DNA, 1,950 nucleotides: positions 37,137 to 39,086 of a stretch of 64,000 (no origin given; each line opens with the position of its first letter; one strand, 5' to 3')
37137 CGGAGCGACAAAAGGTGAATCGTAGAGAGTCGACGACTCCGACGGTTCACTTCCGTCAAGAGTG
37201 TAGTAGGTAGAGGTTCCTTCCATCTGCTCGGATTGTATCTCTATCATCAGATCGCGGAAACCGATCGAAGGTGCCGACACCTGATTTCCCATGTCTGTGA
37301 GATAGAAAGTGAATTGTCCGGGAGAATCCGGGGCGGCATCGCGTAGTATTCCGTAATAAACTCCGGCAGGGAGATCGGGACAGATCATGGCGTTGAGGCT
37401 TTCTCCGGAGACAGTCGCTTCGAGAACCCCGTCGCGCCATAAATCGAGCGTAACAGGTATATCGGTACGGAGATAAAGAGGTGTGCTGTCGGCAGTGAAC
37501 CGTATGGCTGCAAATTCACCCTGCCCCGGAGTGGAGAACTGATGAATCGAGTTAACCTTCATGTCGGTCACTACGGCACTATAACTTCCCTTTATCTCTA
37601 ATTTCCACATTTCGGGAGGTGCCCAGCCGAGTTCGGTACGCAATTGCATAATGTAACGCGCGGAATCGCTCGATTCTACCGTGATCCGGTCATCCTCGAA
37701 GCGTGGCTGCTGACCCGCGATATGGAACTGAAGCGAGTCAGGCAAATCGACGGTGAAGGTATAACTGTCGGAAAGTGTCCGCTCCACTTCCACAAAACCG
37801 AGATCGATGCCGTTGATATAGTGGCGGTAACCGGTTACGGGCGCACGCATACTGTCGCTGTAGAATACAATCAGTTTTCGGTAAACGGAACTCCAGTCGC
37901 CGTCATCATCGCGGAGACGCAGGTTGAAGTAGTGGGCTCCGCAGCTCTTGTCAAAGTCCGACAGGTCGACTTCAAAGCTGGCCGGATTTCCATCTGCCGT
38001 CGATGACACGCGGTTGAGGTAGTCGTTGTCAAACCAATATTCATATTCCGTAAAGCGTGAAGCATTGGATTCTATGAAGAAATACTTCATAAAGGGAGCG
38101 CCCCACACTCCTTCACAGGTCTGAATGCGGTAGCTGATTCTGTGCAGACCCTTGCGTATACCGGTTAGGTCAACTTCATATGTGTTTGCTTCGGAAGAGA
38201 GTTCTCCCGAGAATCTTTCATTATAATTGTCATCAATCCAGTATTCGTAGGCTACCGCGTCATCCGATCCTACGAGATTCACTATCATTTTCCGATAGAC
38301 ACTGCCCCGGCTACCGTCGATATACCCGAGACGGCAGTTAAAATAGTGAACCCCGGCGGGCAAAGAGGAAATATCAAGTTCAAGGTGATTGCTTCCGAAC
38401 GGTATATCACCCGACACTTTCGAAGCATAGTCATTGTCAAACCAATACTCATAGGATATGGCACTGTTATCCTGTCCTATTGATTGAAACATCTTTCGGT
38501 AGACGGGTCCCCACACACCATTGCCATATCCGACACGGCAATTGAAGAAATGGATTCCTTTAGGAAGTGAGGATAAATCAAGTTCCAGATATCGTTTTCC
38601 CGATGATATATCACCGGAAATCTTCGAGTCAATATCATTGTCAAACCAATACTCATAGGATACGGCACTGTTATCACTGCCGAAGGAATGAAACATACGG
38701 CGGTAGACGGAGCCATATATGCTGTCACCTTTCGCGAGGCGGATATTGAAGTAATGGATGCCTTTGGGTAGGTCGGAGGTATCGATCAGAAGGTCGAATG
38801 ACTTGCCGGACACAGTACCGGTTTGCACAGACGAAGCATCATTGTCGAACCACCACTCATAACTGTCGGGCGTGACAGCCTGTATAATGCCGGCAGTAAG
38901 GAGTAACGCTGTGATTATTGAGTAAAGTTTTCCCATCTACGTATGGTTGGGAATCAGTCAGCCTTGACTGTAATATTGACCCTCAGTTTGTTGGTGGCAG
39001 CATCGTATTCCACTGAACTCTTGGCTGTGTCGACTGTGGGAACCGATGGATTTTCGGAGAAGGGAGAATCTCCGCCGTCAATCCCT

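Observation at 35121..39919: Two-gene split-Ig docking system: a five-valent T9SS scaffold with half-Ig repeats and a partner ending in the two missing strands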

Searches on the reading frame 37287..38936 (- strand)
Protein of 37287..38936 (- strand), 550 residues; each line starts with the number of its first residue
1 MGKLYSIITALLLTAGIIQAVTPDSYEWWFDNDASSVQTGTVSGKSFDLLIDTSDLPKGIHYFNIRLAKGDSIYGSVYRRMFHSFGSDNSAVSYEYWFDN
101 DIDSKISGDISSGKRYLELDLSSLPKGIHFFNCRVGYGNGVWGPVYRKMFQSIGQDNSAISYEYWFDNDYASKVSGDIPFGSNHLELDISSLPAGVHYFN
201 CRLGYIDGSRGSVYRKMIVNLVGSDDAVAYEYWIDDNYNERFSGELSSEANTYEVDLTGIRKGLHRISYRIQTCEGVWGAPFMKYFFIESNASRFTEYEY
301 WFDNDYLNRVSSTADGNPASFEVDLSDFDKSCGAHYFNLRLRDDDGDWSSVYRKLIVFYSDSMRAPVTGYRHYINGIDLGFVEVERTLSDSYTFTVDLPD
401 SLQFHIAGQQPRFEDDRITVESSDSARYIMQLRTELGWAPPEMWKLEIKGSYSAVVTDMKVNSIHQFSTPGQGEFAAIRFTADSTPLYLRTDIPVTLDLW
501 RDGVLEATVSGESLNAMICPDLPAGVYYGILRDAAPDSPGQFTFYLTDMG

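Call 12: find_homologous_proteins(query=window:37287-38936:-)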
Query seq(550 aa) (550 aa): 367 proteins with E <= 0.001 among 8000 candidates; the best 120 are listed.
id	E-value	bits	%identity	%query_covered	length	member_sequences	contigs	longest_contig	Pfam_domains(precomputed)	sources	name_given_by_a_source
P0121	3.4e-198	678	51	86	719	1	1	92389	PF13287.13,PF13290.14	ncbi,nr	ncbi:MAG: hypothetical protein HDR88_17975, partial [Bacteroides sp.]|nr:hypothetical protein [Bacte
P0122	6.2e-156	538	50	66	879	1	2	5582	-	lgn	-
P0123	1.2e-154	534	59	64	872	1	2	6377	PF13306.13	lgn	-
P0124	2.0e-146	507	56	73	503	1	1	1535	PF13287.13,PF13290.14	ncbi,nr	ncbi:MAG: chitobiase/beta-hexosaminidase C-terminal domain-containing protein, partial [Muribaculace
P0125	1.4e-142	494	43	66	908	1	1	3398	-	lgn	-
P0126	7.0e-123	429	50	57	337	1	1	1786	-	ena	-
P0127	6.7e-113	396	52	61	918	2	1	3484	PF13287.13,PF13290.14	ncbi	-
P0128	9.9e-106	373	47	54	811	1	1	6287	-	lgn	-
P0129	8.5e-102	360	43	69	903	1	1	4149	PF13306.13,PF13287.13,PF13290.14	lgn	-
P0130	5.6e-98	347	44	54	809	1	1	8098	PF13287.13,PF13290.14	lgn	-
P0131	8.9e-83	297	50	49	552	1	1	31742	-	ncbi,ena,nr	ncbi:MAG: hypothetical protein K2K75_01460 [Muribaculaceae bacterium]|nr:hypothetical protein [Murib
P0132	1.6e-80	289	39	71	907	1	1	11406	PF13306.13,PF13287.13,PF13290.14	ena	-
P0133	2.8e-79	285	34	71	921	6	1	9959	-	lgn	-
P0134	9.8e-77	277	37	53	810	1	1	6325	PF13306.13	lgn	-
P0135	1.6e-76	276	36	68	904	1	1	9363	PF13306.13,PF13287.13,PF13290.14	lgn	-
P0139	9.6e-68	247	27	82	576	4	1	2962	PF18962.8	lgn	-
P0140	1.0e-60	224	27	64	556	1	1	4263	PF07495.20,PF21868.4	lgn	-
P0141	3.0e-60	223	30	68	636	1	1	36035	PF00801.27,PF18911.7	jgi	jgi:PKD repeat protein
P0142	7.5e-60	221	29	65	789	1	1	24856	PF00801.27,PF18962.8,PF18911.7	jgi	jgi:PKD repeat protein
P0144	5.9e-58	215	29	59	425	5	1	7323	PF18962.8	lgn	-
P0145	5.3e-57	212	30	75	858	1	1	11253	PF07495.20,PF08372.17,PF18962.8,PF07294.17,PF18911.7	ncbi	-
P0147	2.1e-53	200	32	61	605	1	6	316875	PF09479.17,PF18962.8,PF18998.7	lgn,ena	-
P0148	1.2e-52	197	32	49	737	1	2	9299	PF18676.7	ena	-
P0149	1.5e-51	194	30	60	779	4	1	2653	PF00404.25,PF18962.8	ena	-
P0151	2.2e-50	190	29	61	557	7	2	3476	PF18962.8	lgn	-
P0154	2.4e-49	187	36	49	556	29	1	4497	PF07495.20,PF21868.4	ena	-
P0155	1.1e-48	184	34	60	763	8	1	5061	PF00404.25,PF18676.7,PF18962.8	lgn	-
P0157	8.7e-47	178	34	60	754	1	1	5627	PF00404.25,PF18676.7,PF18962.8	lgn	-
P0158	1.0e-46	178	29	66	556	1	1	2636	PF07495.20,PF21868.4,PF18962.8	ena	-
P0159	2.4e-46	177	28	64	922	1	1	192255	PF18962.8,PF16967.12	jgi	jgi:hypothetical protein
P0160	2.9e-46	176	32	48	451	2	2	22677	PF00404.25,PF18962.8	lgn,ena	-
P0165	9.5e-44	168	27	63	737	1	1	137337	PF18676.7,PF18962.8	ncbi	-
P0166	1.2e-43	168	28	59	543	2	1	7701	PF18962.8,PF19077.7,PF16967.12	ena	-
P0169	1.3e-42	164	29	69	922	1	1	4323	PF00801.27,PF18981.7,PF18962.8,PF19081.7,PF18911.7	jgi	-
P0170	1.3e-42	164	29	66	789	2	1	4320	PF00801.27,PF18962.8,PF11589.15,PF16967.12,PF18911.7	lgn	-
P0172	1.7e-41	161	32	49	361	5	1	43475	PF00404.25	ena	-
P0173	2.1e-41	160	27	67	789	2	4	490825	PF00801.27,PF18962.8,PF16967.12,PF18911.7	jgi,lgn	jgi:PKD repeat protein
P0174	2.1e-41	160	30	58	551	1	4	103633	PF18962.8,PF19077.7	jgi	jgi:hypothetical protein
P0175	3.0e-41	160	30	58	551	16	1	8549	PF18962.8,PF19077.7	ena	-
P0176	7.5e-41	159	29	58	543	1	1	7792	PF18962.8,PF19077.7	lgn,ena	-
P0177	1.6e-40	157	28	58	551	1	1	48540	PF18962.8,PF06421.18,PF19077.7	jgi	jgi:hypothetical protein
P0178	4.2e-40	156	29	58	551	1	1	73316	PF18962.8,PF19077.7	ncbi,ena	-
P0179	6.7e-40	155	26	71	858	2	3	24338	PF06733.22,PF18962.8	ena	-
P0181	1.3e-39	154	33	48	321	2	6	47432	PF21868.4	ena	-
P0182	3.3e-39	153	27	66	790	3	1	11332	PF00801.27,PF18962.8,PF18911.7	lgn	-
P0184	6.5e-39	152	28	58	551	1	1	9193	PF18962.8,PF19077.7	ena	-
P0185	8.6e-39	152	29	64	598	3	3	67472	PF18962.8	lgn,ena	-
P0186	1.5e-38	151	28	58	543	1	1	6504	PF18962.8,PF19077.7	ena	-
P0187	1.5e-38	151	32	59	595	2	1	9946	PF18962.8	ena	-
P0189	2.0e-38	151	31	49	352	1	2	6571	PF18962.8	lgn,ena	-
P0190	3.4e-38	150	27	66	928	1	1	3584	PF00801.27,PF18962.8,PF18911.7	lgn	-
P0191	3.6e-38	150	28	58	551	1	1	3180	PF18962.8,PF19077.7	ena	-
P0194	1.7e-37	147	30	59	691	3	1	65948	PF00801.27,PF18962.8,PF18911.7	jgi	jgi:PKD repeat protein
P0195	2.4e-37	147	30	59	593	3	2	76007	PF18962.8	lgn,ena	-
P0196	2.4e-37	147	29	63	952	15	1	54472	PF20954.3,PF00801.27,PF22585.4,PF18962.8,PF18911.7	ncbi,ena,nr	ncbi:MAG TPA: T9SS type A sorting domain-containing protein [Bacteroidales bacterium]|nr:T9SS type A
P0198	3.5e-37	146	29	64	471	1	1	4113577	PF18962.8,PF16389.12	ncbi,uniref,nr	ncbi:T9SS type A sorting domain-containing protein [Thalassobellus suaedae]|uniref:T9SS type A sorti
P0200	8.0e-37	145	26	59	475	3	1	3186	PF18962.8,PF16967.12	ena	-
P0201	1.0e-36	145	28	59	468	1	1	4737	PF18962.8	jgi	jgi:hypothetical protein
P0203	1.9e-36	144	29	59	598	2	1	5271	PF18962.8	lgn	-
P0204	2.1e-36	144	28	66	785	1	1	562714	PF00801.27,PF18962.8,PF18911.7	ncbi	-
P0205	4.7e-36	143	28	64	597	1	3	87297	PF18962.8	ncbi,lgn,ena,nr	ncbi:MAG: hypothetical protein IKX24_07685 [Prevotella sp.]|nr:hypothetical protein [Prevotella sp.]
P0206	8.8e-36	142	30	34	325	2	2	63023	PF18962.8,PF16967.12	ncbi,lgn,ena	ncbi:MAG: T9SS type A sorting domain-containing protein [Paludibacter sp.]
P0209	1.2e-35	141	31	55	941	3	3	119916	PF13287.13,PF13290.14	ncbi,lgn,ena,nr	ncbi:MAG: chitobiase/beta-hexosaminidase C-terminal domain-containing protein [Prevotella sp.]|nr:ch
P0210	1.4e-35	141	27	63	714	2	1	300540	PF00801.27,PF18962.8,PF16967.12,PF18911.7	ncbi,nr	ncbi:MAG: PKD domain-containing protein [Bacteroidetes bacterium]|nr:PKD domain-containing protein [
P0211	1.5e-35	141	28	62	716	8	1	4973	PF00801.27,PF18962.8,PF11589.15,PF18911.7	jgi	jgi:PKD repeat protein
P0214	4.3e-35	140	28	65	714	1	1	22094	PF00801.27,PF18962.8,PF18911.7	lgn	-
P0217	1.1e-34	138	31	66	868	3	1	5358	PF00801.27,PF18962.8,PF18911.7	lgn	-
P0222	5.4e-34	136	28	59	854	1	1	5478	PF00801.27,PF18962.8,PF18911.7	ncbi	-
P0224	6.5e-34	136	30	62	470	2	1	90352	PF00585.25,PF18962.8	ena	-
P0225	6.7e-34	136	29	59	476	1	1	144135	PF18962.8,PF19077.7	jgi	jgi:molybdopterin converting factor small subunit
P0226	6.8e-34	136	27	68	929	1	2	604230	PF00801.27,PF18962.8,PF18911.7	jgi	jgi:PKD repeat protein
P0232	1.1e-33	135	29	64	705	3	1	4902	PF18962.8,PF18911.7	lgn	-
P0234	2.2e-33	134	31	59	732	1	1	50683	PF00801.27,PF18962.8,PF18911.7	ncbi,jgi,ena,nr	ncbi:MAG: PKD domain-containing protein [Bacteroidales bacterium]|nr:PKD domain-containing protein [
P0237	3.0e-33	133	28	64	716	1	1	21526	PF00801.27,PF18962.8,PF18911.7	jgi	jgi:PKD repeat protein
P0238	4.5e-33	133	27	59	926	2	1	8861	PF00801.27,PF18962.8,PF19081.7,PF18911.7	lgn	-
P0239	5.6e-33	133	29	64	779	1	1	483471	PF00801.27,PF18962.8,PF19077.7,PF18911.7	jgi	jgi:PKD repeat protein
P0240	5.6e-33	133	29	60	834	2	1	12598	PF00801.27,PF18962.8,PF18911.7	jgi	jgi:PKD repeat protein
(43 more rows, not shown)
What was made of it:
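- On BspA-type LRR surface proteins: They are precomputed for some relatives in the array search (P0123, P0129, P0132; call 12).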

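Call 34: search_protein_families(library=pfam, proteins=[P0140, P0154, P0148, P0174, P0159, P0181, P0172], max_evalue=0.01)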
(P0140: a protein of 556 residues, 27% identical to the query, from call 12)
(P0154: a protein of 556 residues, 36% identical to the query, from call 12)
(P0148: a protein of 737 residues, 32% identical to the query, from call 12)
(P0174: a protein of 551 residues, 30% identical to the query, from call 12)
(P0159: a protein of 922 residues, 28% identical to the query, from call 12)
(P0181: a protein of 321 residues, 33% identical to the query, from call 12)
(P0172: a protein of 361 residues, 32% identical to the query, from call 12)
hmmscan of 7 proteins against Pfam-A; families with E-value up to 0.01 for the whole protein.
P0140 (556 aa): 3 families
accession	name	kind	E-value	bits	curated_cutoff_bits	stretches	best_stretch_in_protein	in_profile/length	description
PF07495.19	Y_Y_Y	-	1e-11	45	26.6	0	181-219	28-64/65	Y_Y_Y domain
PF21223.3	TPPII_Ig-like-1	-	4.1e-05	24.3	27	0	400-424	79-103/117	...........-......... II, first Ig-like domain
PF21868.2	GbpA_D3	-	0.00012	22.8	27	0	250-279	55-85/97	GlcNAc-binding protein A, third domain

P0154 (556 aa): 5 families
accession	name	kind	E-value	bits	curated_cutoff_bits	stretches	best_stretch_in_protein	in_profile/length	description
PF07495.19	Y_Y_Y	-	1e-08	35.4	26.6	0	177-219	24-64/65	Y_Y_Y domain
PF21868.2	GbpA_D3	-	3.9e-05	24.3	27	0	179-218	56-95/97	GlcNAc-binding protein A, third domain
PF21223.3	TPPII_Ig-like-1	-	0.0013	19.4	27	0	108-138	71-101/117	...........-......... II, first Ig-like domain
PF24421.1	Ig_J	-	0.006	17.1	29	0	187-222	69-104/104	Tip attachment protein J, Ig-like domain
PF16656.11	Pur_ac_phosph_N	-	0.0095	16.9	30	0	171-213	48-89/93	Purple acid Phosphatase, N-terminal domain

P0148 (737 aa): 2 families
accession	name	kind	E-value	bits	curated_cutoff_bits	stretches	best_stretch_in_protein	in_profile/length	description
PF18676.6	MBG_2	-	1.2e-66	221.6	25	4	454-529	1-72/72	MBG domain (YGX type)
PF07495.19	Y_Y_Y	-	0.0056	17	26.6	0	307-372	3-64/65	Y_Y_Y domain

P0174 (551 aa): 7 families
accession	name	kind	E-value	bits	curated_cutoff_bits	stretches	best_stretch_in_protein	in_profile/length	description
PF18962.6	Por_Secre_tail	-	2.5e-10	40.9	27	1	479-549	1-74/75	Secretion system C-terminal sorting domain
PF19077.6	Big_13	-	2.4e-07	31.6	27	0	262-303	52-92/102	Bacterial Ig-like domain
PF24302.1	DUF7484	-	0.0003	20.7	27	0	307-343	81-118/270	Family of unknown function (DUF7484)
PF21226.3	MalQ_N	-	0.0028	18.4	24.1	0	185-223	44-82/91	MalQ N-terminal beta sandwich domain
PF20981.2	AAR2_1st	-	0.0046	17.6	23.6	0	60-129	37-107/134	AAR2 N-terminal domain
PF16640.11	Big_3_5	-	0.0048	17.9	35.5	0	190-231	44-81/88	Bacterial Ig-like domain (group 3)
PF18273.6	T3RM_EcoP15I_C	-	0.0084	16.8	25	0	297-345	43-92/97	Type III R-M EcoP15I C-terminal domain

P0159 (922 aa): 5 families
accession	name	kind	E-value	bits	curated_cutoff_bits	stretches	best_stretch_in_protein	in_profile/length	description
PF18962.6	Por_Secre_tail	-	1.9e-13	51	27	1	851-920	1-75/75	Secretion system C-terminal sorting domain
PF16967.11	TcfC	-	6e-06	26.2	29.4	0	362-393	35-66/68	E-set like domain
PF18911.6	PKD_4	-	6.2e-06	26.6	27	1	567-616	17-71/85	PKD domain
PF11589.14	DUF3244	-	9.1e-05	22.8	25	1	861-911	34-87/96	Domain of unknown function (DUF3244)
PF07495.19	Y_Y_Y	-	0.00042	20.6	26.6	0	790-819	20-42/65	Y_Y_Y domain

P0181 (321 aa): 0 families

P0172 (361 aa): 2 families
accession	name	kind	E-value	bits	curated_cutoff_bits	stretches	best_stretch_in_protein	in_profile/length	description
PF00404.24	Dockerin_1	-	3e-09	37.4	22.9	1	303-359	1-57/57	Dockerin type I domain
PF18962.6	Por_Secre_tail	-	4.4e-05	24.1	27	0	148-205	5-59/75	Secretion system C-terminal sorting domain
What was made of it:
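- On Cohesin-dockerin scaffoldin systems: Some distant array proteins carry a Dockerin_1 domain at their own C-terminus (call 34), which is a different arrangement.
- Closest known: Y_Y_Y domain. Same: Relatives of the unit hit Y_Y_Y (P0140, E 1e-11), TcfC E-set, Big_13 and GbpA_D3 on the strand E-F-G part (call 34).
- Weak Pfam hits of relatives fall on the C-terminal (E-F-G) halves of 90-117-aa Ig-like models (call 34).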

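Call 39: predict_structure(alignment_id=A4)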
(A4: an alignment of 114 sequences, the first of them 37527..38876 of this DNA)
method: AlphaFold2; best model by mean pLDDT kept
length: 450 residues; sequences in the alignment: 114
mean_pLDDT: 85.6   pTM: 0.53
mean pLDDT of the five models: 85.6, 85.5, 83.4, 83.1, 82.8
residues with pLDDT >= 90: 152; 70-90: 269; 50-70: 29; < 50: 0
segments of 3 or more residues with pLDDT < 50: none
pLDDT, mean of each block of 10 residues (from residue 1): 90 91 89 88 92 87 83 89 88 80 83 87 82 78 93 88 79 86 89 83 80 94 82 82 87 90 81 80 96 82 89 90 88 89 81 92 86 82 72 88 88 90 89 82 65
secondary structure, 60 per line:
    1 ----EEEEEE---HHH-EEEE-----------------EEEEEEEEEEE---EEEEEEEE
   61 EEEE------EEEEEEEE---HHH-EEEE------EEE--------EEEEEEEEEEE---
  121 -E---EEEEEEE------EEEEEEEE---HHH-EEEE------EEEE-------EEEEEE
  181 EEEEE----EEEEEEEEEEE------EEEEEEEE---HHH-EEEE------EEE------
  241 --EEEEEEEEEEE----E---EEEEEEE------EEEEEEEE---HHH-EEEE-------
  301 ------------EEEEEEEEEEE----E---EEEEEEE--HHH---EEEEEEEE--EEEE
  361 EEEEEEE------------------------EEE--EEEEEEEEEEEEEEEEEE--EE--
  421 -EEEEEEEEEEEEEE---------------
elements in order: E5-10 E18-21 E39-49 E53-64 E71-78 E86-89 E96-98 E107-117 E126-132 E139-146 E154-157 E164-167 E175-185 E190-200 E207-214 E222-225 E232-234 E243-253 E262-268 E275-282 E290-293 E313-323 E332-338 E347-354 E357-367 E392-394 E397-414 E422-435
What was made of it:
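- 37572..37832 (-): Degenerate sixth unit and following beta-domain (aa about 369-455, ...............). AF2 predicts beta-strands there with pLDDT 72-92 (call 39).
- On Donor-strand / fold-complementation systems: Units have five strands (call 39).
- Units have only five predicted strands, and strand 3 (the E-equivalent) is short or unassigned in units 1 and 5 (call 39). The array is predicted with high confidence without a partner (call 39). The array is predicted to fold autonomously (call 39).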
